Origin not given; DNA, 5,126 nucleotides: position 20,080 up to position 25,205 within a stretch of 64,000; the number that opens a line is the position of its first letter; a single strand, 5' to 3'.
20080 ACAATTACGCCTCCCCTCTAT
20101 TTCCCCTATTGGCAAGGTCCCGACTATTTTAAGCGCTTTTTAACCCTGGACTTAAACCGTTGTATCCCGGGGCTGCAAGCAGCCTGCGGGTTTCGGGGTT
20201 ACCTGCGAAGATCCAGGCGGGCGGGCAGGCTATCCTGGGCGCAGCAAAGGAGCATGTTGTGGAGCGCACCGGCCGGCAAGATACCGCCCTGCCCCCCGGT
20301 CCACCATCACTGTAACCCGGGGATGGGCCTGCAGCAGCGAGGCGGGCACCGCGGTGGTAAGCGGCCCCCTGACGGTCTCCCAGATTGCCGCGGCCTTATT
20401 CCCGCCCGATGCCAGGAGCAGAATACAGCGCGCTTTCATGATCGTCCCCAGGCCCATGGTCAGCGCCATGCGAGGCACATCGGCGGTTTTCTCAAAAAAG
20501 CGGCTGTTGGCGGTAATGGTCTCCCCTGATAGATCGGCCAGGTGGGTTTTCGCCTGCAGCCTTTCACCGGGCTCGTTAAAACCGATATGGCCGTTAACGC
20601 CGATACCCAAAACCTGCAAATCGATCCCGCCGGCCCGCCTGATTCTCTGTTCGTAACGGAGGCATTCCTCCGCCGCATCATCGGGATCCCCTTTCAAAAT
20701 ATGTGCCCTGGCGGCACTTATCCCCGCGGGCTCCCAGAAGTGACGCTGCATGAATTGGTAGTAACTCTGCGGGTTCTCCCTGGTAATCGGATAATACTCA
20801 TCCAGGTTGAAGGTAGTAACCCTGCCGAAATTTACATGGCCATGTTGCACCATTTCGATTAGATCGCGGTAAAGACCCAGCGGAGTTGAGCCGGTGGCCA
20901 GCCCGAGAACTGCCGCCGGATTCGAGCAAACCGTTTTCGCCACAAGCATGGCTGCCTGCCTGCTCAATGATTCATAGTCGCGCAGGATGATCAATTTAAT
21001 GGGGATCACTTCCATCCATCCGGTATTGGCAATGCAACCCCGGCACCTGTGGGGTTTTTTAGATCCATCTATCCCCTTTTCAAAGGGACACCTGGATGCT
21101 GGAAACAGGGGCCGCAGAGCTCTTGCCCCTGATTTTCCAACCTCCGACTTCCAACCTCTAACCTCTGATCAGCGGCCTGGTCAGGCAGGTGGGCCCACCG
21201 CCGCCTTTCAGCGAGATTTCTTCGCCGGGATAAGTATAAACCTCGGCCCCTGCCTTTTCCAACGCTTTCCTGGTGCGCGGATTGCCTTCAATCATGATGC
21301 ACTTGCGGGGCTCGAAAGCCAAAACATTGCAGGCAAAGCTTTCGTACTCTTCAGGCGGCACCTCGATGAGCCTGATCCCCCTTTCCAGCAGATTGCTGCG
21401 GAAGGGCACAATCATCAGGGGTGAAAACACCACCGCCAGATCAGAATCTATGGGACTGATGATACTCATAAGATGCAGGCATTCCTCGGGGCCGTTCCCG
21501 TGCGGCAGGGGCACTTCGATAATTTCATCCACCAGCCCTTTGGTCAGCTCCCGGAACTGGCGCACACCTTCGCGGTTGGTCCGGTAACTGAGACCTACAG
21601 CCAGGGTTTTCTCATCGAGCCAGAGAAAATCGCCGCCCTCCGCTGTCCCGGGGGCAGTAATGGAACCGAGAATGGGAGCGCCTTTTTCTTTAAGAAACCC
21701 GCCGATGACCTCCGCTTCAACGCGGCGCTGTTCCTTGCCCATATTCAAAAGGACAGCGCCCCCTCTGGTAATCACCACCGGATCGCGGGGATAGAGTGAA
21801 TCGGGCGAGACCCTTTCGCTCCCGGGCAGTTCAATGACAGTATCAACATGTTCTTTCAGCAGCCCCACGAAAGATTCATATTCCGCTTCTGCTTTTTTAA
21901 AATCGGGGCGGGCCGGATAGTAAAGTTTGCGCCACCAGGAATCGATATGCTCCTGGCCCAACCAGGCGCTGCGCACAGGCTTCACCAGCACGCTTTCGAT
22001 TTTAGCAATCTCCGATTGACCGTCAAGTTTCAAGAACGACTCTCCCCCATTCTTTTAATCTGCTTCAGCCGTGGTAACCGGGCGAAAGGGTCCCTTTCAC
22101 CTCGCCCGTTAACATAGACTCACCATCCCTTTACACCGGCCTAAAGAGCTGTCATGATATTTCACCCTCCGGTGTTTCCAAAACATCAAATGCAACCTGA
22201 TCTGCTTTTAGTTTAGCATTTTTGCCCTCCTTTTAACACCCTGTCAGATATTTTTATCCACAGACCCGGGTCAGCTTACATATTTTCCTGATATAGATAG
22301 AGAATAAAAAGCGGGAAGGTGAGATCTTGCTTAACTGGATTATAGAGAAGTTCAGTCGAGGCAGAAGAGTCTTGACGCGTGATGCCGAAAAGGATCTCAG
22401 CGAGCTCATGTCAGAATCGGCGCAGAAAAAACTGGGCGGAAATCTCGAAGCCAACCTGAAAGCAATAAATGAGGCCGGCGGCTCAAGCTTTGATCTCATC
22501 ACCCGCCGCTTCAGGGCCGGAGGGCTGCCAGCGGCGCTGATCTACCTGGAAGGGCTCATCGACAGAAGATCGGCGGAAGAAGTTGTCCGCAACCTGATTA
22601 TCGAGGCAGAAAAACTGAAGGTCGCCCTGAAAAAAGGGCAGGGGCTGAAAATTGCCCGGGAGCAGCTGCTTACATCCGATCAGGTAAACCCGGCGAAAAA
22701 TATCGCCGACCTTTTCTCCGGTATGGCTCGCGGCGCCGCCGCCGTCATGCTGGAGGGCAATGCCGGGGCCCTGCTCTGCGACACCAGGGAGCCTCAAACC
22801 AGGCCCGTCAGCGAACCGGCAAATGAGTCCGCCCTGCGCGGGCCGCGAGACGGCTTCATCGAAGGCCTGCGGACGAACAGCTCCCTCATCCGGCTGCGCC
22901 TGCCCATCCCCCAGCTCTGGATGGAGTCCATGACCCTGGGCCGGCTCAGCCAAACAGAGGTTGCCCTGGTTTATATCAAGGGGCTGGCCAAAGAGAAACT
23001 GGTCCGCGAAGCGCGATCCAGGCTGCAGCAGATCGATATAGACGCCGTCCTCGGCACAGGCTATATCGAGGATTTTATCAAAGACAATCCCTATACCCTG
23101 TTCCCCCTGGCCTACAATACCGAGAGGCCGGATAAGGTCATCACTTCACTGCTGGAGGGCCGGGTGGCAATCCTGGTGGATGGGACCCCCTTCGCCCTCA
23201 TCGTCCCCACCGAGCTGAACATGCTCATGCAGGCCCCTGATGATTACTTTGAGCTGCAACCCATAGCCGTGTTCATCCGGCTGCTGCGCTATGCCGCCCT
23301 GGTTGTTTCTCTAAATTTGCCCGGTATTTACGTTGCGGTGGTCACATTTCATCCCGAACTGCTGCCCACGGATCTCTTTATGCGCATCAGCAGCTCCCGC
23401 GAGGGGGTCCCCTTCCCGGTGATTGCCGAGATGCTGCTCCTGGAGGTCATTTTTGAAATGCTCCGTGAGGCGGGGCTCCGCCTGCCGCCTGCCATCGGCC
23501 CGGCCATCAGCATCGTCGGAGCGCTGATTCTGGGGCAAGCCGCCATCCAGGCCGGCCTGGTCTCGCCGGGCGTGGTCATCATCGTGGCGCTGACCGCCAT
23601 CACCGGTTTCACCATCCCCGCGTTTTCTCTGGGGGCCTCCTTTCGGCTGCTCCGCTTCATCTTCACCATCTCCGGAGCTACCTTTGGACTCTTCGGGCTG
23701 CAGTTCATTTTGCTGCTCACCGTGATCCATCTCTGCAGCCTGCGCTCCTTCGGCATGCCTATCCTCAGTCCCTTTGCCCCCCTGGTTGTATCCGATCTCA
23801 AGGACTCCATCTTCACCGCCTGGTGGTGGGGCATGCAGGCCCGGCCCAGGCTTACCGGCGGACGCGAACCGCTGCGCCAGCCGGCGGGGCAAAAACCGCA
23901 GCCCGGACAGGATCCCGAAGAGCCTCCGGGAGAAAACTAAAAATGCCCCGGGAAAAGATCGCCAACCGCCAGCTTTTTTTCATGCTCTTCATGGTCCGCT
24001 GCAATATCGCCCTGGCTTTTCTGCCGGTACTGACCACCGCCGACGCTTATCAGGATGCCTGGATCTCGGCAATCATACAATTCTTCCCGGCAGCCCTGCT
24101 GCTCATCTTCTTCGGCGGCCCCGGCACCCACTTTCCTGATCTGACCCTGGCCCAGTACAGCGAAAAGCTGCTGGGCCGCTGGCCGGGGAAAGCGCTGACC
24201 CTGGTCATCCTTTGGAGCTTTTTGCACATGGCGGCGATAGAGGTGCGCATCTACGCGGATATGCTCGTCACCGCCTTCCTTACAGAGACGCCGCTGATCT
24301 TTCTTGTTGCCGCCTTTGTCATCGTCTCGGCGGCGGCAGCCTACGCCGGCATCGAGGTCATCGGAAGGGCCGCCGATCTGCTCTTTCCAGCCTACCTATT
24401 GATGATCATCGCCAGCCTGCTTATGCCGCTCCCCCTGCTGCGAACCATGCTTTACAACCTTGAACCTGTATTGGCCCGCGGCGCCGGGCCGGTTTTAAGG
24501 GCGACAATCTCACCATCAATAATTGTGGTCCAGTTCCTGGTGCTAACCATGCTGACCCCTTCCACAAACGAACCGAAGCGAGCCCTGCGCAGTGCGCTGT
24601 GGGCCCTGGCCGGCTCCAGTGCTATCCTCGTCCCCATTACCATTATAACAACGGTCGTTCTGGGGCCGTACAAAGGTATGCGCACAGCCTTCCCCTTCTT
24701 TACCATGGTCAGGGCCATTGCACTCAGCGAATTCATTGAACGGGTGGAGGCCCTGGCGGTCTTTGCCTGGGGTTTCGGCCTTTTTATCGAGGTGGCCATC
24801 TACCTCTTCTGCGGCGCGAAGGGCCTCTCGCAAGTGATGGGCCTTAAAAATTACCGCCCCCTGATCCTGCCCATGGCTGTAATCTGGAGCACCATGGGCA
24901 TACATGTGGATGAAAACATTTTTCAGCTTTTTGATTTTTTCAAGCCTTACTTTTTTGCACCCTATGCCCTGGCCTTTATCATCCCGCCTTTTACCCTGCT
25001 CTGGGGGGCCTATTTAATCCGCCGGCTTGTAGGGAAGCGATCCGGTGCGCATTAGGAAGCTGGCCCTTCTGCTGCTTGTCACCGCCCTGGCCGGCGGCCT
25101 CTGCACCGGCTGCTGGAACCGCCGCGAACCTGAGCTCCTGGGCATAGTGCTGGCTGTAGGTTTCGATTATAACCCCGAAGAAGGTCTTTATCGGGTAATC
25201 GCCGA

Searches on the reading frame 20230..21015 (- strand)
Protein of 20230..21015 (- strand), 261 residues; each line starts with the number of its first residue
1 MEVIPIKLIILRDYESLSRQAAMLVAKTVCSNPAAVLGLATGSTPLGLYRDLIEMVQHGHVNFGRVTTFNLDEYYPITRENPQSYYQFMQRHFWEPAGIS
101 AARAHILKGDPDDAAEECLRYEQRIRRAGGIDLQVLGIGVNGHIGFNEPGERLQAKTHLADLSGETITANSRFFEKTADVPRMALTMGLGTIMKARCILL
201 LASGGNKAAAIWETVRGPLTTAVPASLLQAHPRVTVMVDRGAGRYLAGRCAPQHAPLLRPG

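Call 22: search_protein_families(library=pfam, proteins=[window:20230-21015:-], max_evalue=0.00001)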
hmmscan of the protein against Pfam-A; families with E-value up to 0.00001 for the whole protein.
window:20230-21015:- (261 aa): 1 family
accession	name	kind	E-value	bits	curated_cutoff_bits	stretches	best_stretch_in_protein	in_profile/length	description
PF01182.26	Glucosamine_iso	-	1.5e-19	71.2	27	1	17-231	10-220/225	Glucosamine-6-phosphate isomerases/6-phosphogluconolactonase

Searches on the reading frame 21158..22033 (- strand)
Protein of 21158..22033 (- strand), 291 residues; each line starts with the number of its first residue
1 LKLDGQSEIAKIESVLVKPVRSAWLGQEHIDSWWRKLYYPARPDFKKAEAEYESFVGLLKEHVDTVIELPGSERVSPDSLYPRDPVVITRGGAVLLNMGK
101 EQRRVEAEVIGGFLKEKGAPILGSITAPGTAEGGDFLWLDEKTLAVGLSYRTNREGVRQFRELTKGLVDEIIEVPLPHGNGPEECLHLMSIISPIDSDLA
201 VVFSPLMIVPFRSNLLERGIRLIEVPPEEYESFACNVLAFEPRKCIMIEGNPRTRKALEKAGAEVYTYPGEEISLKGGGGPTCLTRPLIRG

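Call 22: search_protein_families(library=pfam, proteins=[window:21158-22033:-], max_evalue=0.00001)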
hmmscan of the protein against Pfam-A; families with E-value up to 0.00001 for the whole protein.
window:21158-22033:- (291 aa): 2 families
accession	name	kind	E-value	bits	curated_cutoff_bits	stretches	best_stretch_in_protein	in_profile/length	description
PF02274.22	ADI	-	5.1e-25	88.7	22.8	2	77-207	122-261/377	Arginine deiminase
PF19420.4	DDAH_eukar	-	1.3e-14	54.6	23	1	46-288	26-290/291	N,N dimethylarginine dimethylhydrolase, eukaryotic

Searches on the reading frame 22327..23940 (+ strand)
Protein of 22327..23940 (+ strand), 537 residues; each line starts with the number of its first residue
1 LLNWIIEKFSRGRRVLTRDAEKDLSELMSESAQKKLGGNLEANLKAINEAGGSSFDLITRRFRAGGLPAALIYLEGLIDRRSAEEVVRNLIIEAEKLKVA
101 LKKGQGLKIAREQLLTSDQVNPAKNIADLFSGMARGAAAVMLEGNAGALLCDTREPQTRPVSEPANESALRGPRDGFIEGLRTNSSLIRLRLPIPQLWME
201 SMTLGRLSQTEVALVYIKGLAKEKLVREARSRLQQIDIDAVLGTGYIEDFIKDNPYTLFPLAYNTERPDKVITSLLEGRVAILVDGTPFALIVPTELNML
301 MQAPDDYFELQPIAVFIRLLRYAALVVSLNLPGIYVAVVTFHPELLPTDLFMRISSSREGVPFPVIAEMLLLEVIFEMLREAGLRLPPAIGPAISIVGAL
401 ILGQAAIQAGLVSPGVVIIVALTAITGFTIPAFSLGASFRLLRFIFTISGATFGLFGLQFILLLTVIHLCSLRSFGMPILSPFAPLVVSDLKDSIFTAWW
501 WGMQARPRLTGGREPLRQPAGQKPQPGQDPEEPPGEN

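Call 22: search_protein_families(library=pfam, proteins=[window:22327-23940:+], max_evalue=0.00001)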
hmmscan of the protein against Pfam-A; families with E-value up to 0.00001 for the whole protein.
window:22327-23940:+ (537 aa): 1 family
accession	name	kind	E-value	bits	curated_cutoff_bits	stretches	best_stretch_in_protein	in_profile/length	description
PF03323.18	GerA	-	1.1e-168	562.1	27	1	47-508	3-465/466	Bacillus/Clostridium GerA spore germination protein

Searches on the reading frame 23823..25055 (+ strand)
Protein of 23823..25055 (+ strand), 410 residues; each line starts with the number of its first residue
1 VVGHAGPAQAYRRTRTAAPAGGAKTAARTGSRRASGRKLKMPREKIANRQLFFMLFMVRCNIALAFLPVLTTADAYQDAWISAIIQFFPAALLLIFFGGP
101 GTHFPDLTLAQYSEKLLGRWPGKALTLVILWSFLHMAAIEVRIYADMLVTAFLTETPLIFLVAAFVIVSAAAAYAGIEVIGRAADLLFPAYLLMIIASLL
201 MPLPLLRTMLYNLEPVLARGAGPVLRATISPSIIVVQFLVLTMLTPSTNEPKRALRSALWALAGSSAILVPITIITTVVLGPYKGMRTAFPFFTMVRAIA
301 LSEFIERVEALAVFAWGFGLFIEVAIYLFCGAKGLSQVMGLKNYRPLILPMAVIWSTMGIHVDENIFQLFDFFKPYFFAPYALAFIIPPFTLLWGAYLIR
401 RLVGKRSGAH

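Call 22: search_protein_families(library=pfam, proteins=[window:23823-25055:+], max_evalue=0.00001)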
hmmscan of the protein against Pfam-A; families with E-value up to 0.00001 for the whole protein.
window:23823-25055:+ (410 aa): 1 family
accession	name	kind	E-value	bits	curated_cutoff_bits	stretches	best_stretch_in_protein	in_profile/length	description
PF03845.19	Spore_permease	-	4.6e-49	167.4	23.4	1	45-358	1-312/321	Spore germination protein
